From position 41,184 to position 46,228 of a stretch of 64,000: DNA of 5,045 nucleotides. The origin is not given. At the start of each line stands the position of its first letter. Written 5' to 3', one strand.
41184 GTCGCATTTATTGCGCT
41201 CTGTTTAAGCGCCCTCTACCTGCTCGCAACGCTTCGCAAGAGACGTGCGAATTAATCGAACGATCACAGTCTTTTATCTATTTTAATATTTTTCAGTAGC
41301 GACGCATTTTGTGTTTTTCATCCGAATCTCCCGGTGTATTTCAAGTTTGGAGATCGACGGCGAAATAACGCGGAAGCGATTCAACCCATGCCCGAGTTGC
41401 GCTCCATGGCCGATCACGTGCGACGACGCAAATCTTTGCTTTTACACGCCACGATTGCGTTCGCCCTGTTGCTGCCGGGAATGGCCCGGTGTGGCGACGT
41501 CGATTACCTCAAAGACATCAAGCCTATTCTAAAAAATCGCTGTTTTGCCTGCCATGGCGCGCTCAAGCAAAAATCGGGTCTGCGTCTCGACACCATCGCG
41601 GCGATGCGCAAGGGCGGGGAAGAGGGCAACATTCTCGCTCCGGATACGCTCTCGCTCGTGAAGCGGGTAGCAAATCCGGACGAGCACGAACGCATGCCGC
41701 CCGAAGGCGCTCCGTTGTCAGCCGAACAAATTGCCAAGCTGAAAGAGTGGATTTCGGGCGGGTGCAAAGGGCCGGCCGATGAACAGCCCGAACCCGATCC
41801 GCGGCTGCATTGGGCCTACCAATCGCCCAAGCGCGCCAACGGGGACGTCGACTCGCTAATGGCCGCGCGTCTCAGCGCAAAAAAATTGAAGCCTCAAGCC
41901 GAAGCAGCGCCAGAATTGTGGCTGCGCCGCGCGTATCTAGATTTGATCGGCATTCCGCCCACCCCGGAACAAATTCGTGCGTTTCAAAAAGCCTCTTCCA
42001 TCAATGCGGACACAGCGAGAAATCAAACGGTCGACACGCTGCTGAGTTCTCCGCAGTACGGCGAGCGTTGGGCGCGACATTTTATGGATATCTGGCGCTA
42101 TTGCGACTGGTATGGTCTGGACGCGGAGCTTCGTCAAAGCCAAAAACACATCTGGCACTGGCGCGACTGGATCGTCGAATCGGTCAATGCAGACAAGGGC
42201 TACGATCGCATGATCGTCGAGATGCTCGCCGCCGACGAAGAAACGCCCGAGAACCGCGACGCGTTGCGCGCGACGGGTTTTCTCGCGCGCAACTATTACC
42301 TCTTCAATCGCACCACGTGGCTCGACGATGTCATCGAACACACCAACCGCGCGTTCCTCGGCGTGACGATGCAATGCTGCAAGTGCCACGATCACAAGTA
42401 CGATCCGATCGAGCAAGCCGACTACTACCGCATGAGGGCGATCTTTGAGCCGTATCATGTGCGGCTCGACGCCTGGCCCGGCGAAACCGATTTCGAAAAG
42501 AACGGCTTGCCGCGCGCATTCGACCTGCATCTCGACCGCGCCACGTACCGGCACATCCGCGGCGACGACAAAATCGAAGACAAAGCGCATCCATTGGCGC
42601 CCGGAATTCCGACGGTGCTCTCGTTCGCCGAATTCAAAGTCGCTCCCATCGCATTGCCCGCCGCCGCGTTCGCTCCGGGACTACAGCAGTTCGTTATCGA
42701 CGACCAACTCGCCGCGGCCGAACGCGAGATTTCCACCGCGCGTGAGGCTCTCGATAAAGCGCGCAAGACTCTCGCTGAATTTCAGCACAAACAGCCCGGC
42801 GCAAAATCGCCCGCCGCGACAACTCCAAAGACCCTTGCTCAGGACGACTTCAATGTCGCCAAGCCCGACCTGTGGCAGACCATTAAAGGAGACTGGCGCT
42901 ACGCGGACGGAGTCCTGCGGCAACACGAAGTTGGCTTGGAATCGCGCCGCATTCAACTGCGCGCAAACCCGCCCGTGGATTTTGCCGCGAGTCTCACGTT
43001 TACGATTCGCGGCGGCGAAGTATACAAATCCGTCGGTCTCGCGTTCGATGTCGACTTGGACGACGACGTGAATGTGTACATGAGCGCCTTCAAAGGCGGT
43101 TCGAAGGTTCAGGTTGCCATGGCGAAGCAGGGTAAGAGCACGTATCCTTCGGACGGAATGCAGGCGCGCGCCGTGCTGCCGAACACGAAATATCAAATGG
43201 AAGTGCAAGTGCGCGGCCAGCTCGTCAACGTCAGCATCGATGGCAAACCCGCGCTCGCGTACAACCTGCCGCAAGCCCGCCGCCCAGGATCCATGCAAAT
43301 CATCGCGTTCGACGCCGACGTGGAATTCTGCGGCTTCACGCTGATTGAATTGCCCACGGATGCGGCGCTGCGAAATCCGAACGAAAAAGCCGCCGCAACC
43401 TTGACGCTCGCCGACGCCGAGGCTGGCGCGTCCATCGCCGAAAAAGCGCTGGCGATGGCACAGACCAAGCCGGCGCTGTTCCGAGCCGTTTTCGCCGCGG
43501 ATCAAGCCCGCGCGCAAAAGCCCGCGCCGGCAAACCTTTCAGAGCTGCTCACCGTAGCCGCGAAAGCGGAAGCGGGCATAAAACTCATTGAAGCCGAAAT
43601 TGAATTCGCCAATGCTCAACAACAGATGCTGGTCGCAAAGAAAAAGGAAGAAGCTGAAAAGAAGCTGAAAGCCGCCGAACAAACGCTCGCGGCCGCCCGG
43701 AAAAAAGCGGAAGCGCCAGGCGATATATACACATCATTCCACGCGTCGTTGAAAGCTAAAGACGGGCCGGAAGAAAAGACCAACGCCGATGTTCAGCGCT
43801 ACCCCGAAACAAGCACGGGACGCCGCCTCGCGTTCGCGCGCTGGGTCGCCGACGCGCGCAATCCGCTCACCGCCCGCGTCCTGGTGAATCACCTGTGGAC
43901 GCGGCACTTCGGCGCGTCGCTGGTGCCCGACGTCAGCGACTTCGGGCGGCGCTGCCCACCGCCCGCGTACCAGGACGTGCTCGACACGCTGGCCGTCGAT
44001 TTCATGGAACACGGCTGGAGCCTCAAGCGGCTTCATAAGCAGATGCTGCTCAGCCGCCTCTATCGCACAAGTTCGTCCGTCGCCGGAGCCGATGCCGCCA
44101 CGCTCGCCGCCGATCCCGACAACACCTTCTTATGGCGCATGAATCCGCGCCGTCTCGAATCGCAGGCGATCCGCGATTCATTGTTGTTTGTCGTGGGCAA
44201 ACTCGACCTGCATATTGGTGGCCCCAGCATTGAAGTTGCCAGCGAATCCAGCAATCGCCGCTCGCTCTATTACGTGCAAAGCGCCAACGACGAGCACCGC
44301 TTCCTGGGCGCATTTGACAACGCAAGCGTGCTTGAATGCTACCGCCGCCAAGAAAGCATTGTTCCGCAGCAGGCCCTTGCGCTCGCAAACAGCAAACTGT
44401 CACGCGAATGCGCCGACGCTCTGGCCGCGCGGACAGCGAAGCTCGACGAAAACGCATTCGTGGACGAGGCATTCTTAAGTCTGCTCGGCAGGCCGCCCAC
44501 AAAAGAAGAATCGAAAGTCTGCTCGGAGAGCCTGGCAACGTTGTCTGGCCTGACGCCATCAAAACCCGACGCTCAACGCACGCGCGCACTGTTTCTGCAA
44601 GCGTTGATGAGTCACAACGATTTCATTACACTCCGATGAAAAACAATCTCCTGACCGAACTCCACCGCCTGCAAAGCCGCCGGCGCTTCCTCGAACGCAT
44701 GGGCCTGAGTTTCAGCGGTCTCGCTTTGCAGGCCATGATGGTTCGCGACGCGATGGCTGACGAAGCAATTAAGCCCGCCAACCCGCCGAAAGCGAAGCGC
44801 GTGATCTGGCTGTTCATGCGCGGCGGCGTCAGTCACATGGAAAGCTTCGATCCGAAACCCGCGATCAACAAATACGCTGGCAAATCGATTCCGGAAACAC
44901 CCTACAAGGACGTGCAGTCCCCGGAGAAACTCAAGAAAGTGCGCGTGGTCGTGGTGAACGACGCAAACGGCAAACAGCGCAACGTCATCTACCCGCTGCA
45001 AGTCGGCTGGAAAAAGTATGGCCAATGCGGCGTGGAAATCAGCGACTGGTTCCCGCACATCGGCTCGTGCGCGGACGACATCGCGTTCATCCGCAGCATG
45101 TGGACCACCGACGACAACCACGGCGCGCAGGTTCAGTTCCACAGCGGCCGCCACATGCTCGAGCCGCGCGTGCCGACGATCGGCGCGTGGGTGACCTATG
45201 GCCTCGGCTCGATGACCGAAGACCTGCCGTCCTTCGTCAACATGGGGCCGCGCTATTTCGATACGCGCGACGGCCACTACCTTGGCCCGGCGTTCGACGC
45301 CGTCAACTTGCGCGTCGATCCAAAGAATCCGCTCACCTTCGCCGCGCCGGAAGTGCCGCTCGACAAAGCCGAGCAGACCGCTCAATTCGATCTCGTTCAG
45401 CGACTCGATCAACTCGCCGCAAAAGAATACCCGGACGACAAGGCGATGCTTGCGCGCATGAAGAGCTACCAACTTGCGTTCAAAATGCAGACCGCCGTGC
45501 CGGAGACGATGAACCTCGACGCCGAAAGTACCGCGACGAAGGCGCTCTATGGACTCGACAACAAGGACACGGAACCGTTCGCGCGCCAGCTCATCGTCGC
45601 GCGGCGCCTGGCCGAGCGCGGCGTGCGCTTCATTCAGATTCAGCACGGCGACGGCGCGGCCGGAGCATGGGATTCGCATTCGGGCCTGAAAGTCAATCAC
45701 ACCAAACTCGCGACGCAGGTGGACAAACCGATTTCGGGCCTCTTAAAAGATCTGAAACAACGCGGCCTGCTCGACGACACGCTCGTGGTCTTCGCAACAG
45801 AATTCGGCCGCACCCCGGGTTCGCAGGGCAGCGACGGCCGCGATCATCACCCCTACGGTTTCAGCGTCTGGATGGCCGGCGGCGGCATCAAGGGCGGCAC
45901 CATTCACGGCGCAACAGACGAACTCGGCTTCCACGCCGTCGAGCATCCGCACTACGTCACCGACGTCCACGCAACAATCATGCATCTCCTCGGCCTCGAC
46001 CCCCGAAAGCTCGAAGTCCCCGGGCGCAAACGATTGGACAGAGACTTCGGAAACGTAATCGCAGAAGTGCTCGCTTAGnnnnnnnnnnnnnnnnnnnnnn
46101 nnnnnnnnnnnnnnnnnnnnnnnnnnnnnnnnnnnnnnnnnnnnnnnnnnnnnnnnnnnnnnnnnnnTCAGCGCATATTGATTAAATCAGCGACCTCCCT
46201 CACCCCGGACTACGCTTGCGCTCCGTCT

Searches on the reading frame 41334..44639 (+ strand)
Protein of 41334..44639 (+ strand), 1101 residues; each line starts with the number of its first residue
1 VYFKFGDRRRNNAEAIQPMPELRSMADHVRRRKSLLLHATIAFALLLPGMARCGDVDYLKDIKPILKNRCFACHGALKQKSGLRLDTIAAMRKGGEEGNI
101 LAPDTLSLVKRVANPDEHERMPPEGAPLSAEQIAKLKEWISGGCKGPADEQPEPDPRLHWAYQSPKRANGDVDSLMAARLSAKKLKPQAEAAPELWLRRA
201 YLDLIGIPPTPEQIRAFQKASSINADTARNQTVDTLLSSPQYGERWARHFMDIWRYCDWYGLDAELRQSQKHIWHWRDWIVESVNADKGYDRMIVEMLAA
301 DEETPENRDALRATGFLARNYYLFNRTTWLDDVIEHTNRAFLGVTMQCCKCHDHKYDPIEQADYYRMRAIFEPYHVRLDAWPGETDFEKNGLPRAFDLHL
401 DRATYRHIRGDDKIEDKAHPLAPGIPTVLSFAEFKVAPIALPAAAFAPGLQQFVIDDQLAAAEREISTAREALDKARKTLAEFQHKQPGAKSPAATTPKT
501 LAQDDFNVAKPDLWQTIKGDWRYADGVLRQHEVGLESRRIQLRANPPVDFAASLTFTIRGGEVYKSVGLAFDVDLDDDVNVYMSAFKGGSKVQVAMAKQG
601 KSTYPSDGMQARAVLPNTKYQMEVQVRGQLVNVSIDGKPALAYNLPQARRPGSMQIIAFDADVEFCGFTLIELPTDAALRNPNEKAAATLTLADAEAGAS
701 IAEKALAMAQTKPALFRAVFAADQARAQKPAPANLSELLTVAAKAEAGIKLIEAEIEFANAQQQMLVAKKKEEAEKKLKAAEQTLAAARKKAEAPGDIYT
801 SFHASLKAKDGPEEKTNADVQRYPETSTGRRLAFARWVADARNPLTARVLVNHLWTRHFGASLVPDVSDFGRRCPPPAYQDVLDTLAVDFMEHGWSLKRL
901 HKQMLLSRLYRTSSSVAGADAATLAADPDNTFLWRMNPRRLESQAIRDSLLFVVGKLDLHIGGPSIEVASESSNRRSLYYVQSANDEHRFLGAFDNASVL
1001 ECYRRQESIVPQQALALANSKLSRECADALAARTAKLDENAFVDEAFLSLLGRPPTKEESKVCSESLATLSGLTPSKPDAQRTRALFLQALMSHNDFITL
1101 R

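Call 35: search_protein_families(library=pfam, proteins=[window:41334-44639:+], max_evalue=0.0001)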
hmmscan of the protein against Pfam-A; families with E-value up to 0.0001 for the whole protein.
window:41334-44639:+ (1101 aa): 3 families
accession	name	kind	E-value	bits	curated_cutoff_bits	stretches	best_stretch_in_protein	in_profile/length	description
PF07587.16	PSD1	-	5e-73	246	28.5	1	830-1065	1-242/244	Protein of unknown function (DUF1553)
PF07583.16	PSCyt2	-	3.2e-68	230.2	29.8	1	172-374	2-207/209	Protein of unknown function (DUF1549)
PF07635.16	PSCyt1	-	1.8e-11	44.9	22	1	70-125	1-59/59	Planctomycete cytochrome C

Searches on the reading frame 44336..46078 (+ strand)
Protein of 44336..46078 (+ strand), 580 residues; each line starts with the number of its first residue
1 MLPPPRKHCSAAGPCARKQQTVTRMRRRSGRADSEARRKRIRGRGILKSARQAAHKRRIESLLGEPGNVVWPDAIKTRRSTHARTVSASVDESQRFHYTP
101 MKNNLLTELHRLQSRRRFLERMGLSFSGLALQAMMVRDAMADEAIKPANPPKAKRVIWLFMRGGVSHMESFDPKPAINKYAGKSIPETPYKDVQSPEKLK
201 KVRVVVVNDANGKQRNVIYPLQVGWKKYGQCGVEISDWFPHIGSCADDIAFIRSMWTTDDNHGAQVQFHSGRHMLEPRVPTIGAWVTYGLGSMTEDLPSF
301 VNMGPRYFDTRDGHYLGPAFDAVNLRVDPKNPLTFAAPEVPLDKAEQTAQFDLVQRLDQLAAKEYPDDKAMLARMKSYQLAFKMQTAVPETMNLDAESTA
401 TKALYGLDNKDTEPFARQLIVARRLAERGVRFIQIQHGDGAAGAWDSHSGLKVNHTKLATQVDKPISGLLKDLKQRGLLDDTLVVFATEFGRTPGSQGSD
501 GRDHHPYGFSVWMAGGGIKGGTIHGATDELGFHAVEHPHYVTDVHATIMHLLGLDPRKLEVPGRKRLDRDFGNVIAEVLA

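Call 35: search_protein_families(library=pfam, proteins=[window:44336-46078:+], max_evalue=0.0001)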
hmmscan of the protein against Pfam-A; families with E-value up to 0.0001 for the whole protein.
window:44336-46078:+ (580 aa): 1 family
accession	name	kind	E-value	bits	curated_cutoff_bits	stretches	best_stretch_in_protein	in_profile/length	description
PF07394.17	DUF1501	-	7.6e-130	434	27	1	153-578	1-389/390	Protein of unknown function (DUF1501)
